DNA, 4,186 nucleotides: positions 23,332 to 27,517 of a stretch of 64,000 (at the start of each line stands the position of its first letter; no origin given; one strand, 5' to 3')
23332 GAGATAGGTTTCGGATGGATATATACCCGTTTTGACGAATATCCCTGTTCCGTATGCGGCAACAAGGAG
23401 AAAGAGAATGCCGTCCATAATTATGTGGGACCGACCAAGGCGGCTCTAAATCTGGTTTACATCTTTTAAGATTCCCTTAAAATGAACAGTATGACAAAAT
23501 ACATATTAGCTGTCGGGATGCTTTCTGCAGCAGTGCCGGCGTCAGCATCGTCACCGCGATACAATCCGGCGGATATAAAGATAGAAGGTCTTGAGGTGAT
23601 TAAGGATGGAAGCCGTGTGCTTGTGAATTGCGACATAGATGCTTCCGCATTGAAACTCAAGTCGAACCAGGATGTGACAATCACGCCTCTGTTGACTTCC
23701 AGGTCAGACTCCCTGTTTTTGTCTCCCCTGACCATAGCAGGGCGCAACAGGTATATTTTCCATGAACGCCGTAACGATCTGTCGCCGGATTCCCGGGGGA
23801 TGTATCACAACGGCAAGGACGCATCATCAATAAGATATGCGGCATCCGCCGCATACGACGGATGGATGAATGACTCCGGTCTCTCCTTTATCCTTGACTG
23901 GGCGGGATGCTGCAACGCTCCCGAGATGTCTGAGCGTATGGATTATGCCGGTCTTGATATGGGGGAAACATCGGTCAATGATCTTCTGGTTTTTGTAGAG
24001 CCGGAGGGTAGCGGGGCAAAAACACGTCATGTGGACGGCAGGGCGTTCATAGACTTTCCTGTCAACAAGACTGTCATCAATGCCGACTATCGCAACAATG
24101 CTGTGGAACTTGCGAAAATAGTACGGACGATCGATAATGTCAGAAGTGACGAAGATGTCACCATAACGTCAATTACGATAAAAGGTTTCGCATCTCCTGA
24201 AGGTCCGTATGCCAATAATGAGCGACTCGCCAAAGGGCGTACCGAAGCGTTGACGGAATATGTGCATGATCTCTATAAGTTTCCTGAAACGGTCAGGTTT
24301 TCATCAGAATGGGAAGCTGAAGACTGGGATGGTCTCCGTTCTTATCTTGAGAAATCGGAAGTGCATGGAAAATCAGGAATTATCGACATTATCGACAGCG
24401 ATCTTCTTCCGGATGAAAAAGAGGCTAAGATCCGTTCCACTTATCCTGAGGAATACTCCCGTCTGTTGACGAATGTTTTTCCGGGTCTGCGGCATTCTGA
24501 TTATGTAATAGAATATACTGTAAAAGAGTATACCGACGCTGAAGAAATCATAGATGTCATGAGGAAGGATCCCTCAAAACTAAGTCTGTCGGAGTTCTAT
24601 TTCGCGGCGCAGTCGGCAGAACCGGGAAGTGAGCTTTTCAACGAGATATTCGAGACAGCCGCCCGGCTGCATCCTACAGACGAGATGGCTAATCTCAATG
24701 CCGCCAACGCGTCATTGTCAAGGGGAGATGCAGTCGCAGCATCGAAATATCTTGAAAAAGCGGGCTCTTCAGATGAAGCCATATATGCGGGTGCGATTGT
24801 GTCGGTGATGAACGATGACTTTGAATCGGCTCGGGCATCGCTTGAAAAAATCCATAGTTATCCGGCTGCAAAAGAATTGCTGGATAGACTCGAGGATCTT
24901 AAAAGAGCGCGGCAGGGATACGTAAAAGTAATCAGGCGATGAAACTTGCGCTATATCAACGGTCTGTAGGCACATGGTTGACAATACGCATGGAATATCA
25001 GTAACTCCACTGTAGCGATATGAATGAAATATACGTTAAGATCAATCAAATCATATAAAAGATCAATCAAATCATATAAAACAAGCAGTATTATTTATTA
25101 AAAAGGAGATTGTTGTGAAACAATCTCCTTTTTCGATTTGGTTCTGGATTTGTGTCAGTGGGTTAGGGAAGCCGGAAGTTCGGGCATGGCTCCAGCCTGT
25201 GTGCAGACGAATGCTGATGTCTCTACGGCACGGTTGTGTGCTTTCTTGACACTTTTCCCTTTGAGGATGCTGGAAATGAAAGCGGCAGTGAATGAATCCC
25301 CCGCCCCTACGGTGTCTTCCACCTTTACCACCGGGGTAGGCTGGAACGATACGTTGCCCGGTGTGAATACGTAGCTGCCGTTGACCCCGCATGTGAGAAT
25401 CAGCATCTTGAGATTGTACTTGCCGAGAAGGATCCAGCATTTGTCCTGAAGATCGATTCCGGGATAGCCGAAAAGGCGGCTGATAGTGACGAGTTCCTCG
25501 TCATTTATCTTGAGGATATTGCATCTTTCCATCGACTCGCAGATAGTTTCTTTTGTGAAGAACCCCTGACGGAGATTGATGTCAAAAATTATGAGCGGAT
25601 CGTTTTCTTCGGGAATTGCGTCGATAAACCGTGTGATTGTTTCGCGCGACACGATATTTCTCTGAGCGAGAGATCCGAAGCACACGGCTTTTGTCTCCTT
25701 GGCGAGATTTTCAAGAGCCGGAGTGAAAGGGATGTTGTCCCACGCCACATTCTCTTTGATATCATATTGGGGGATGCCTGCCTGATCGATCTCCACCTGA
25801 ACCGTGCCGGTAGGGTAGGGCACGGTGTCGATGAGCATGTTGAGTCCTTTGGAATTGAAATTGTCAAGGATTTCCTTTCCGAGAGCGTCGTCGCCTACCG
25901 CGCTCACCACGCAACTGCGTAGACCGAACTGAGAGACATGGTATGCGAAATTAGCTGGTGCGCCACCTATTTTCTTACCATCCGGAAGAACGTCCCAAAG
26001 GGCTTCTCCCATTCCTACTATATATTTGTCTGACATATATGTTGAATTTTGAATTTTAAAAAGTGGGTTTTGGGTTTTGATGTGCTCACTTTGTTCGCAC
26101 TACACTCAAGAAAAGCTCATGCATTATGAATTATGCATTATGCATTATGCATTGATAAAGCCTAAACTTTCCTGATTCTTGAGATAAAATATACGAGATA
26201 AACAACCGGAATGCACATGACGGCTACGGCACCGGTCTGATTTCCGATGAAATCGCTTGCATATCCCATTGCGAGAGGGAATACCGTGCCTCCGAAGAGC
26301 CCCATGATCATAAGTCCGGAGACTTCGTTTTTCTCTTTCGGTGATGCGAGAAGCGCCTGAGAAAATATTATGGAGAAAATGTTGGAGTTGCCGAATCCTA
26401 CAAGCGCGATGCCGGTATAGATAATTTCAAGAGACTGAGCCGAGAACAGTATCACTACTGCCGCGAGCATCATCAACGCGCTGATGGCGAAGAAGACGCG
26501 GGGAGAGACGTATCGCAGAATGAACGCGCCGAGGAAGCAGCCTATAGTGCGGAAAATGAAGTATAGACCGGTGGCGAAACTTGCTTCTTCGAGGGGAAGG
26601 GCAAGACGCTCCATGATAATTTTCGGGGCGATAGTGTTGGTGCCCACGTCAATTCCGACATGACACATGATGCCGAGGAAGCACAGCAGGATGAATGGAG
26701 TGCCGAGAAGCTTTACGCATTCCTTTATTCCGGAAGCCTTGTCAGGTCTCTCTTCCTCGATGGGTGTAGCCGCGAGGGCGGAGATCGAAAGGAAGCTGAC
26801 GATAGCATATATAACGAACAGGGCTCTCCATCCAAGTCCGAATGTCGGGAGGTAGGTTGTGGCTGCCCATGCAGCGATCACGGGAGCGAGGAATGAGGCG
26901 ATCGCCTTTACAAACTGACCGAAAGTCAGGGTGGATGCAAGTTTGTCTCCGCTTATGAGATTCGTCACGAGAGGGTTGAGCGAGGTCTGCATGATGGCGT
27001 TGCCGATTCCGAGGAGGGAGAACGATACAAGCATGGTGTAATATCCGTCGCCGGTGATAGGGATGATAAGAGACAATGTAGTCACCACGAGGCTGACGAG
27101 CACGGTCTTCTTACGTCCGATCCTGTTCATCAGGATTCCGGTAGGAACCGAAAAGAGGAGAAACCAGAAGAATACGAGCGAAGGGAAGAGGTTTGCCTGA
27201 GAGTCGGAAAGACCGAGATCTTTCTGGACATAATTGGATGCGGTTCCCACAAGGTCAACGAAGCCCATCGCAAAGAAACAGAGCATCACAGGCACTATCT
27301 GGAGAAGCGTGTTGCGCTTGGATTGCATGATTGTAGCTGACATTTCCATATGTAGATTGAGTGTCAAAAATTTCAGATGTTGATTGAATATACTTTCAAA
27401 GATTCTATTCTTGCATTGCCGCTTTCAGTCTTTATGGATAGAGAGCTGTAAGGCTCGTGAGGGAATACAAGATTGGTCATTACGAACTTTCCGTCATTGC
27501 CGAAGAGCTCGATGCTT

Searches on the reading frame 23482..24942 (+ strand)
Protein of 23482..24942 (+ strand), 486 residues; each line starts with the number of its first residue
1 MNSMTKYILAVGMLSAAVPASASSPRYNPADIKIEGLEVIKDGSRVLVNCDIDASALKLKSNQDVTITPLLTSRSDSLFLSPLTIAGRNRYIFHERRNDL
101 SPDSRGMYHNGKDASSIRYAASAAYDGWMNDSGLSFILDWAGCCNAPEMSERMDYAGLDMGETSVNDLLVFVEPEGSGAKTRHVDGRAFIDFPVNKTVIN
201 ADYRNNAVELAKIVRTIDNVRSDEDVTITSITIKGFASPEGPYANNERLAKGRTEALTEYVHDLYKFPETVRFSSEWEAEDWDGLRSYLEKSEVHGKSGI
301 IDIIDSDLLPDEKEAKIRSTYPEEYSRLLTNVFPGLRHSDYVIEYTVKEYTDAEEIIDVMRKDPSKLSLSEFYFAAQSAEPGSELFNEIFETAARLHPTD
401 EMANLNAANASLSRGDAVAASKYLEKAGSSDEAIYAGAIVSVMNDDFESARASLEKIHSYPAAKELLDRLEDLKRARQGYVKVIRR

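Call 7: search_protein_families(library=pfam, proteins=[window:23482-24942:+])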
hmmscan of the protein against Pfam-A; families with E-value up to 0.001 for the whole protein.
window:23482-24942:+ (486 aa): 2 families
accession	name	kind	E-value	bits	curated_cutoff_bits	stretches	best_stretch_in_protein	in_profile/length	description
PF12984.12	DUF3868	-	2.1e-09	37.9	27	1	15-101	9-94/105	Domain of unknown function (DUF3868)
PF00691.25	OmpA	-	0.00021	22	27.2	0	192-265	2-68/98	OmpA family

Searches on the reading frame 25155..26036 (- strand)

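Call 7: search_protein_families(library=pfam, proteins=[window:25155-26036:-])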
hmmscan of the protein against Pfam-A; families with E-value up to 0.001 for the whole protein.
window:25155-26036:- (293 aa): 1 family
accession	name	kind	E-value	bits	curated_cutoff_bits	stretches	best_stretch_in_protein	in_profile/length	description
PF00294.29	PfkB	-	6.7e-37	127.9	25.8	1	21-288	33-300/302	pfkB family carbohydrate kinase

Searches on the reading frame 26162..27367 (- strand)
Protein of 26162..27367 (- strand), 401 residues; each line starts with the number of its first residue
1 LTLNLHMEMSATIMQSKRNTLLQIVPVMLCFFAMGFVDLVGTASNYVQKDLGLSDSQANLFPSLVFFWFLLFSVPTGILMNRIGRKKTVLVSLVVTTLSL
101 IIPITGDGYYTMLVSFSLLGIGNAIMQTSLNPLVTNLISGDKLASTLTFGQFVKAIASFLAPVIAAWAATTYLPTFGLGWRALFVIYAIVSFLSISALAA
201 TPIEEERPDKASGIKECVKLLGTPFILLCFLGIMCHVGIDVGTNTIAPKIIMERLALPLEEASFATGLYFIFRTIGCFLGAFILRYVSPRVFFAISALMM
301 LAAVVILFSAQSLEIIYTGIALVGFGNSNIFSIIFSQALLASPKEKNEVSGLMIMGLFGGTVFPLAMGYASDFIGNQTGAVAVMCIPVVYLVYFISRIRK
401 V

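Call 7: search_protein_families(library=pfam, proteins=[window:26162-27367:-])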
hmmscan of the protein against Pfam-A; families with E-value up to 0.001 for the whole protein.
window:26162-27367:- (401 aa): 1 family
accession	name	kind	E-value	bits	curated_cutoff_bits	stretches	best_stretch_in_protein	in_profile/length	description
PF07690.21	MFS_1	-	3e-38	132.1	33.4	2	30-361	5-343/347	Major Facilitator Superfamily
